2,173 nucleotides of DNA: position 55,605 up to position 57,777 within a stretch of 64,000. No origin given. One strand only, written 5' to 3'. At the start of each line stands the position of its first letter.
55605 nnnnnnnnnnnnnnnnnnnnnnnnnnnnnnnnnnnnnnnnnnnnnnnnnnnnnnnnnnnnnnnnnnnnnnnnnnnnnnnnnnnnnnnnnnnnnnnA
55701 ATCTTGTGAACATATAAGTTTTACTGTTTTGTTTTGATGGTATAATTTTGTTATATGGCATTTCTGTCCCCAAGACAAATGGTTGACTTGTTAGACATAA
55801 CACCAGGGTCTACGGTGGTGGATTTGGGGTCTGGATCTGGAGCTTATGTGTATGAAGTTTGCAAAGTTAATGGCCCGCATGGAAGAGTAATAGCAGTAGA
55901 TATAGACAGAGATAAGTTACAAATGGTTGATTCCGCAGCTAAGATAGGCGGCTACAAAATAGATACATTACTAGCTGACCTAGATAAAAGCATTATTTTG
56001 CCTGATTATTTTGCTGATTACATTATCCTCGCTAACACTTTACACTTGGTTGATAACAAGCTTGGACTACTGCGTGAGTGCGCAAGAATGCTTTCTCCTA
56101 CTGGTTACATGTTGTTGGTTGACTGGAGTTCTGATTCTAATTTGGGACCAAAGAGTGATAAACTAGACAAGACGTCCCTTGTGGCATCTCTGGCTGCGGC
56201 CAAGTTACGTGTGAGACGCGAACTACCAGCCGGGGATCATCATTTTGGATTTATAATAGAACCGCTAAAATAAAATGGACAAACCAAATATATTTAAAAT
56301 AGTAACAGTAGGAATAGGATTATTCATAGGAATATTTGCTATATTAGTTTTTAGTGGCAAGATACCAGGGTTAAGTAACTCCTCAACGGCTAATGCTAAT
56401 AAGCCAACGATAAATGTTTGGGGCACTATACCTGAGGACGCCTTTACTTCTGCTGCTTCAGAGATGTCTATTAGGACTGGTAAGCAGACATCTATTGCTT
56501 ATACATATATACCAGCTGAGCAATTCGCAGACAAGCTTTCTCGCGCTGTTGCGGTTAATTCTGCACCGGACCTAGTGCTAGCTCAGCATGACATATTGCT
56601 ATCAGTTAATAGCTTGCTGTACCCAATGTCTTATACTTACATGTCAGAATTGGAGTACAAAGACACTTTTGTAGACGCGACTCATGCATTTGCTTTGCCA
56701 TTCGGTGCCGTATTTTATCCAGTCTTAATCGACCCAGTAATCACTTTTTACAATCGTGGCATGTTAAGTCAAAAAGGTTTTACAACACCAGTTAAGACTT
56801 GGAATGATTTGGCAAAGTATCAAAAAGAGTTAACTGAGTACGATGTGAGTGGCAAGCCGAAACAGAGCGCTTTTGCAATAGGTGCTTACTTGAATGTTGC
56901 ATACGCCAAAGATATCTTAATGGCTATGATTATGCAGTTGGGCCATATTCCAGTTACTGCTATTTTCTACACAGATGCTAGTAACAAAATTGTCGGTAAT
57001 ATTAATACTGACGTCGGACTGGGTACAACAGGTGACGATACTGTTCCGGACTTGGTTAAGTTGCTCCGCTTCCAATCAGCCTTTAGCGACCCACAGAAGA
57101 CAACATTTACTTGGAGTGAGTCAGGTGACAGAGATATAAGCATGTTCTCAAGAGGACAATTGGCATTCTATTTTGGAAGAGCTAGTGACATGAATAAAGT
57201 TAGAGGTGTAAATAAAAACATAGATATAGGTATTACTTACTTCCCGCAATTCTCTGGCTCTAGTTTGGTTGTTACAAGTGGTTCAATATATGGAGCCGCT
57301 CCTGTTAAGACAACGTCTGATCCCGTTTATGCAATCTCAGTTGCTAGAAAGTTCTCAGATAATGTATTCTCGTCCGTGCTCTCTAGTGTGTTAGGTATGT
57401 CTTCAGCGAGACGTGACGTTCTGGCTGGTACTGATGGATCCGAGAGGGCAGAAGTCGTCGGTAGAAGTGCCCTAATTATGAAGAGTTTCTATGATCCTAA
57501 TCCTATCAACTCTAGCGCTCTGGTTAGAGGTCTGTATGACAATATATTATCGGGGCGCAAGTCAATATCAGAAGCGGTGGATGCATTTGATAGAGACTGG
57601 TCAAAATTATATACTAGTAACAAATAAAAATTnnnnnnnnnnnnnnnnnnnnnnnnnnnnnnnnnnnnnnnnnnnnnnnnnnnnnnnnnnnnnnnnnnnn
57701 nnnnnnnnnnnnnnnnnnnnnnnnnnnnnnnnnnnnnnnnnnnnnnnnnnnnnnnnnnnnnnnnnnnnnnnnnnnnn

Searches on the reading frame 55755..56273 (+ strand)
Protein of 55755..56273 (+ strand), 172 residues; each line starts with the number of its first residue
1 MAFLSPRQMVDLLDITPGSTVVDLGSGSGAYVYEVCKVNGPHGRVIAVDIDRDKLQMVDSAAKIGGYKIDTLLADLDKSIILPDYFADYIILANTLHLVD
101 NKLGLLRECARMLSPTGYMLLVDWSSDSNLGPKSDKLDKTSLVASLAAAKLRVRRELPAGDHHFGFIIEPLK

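Call 8: search_protein_families(library=pfam, proteins=[window:55755-56273:+], max_evalue=0.01)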
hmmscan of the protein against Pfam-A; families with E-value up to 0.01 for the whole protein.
window:55755-56273:+ (172 aa): 12 families
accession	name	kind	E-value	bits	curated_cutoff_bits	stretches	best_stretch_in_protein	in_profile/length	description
PF13847.12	Methyltransf_31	-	5.9e-13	49.2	27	1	16-132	2-120/145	Methyltransferase domain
PF08241.18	Methyltransf_11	-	1.2e-12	48.7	21.2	1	22-120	1-94/95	Methyltransferase domain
PF13649.12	Methyltransf_25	-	2e-11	44.9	27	1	21-117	1-97/97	Methyltransferase domain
PF13489.12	Methyltransf_23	-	1.2e-10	41.8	27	1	16-138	21-124/164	Methyltransferase domain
PF08242.18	Methyltransf_12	-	1.3e-08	35.9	30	1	22-118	1-97/98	Methyltransferase domain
PF01209.24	Ubie_methyltran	-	8.2e-08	32.3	20.1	1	12-126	42-156/233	ubiE/COQ5 methyltransferase family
PF00891.24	Methyltransf_2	-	2.1e-05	24.4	22.3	1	7-129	52-172/210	O-methyltransferase domain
PF01728.25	FtsJ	-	0.00011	22.6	24.1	1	14-55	17-58/181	FtsJ-like methyltransferase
PF01135.25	PCMT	-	0.00058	20.1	20.3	1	8-52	64-108/210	Protein-L-isoaspartate(D-aspartate) O-methyltransferase (PCMT)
PF08704.16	GCD14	-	0.0038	17.4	26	1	11-56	34-79/247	tRNA methyltransferase complex GCD14 subunit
PF07021.18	MetW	-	0.0045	17.1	21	1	15-112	11-101/193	Methionine biosynthesis protein MetW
PF05175.20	MTS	-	0.0082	16.2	23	0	9-122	23-139/170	Methyltransferase small domain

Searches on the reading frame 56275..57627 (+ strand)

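Call 8: search_protein_families(library=pfam, proteins=[window:56275-57627:+], max_evalue=0.01)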
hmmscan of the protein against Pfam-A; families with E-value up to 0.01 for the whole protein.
window:56275-57627:+ (450 aa): 1 family
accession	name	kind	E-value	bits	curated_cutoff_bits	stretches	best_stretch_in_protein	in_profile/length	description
PF13416.11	SBP_bac_8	-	4.5e-11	43.5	27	1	73-333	13-225/279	Bacterial extracellular solute-binding protein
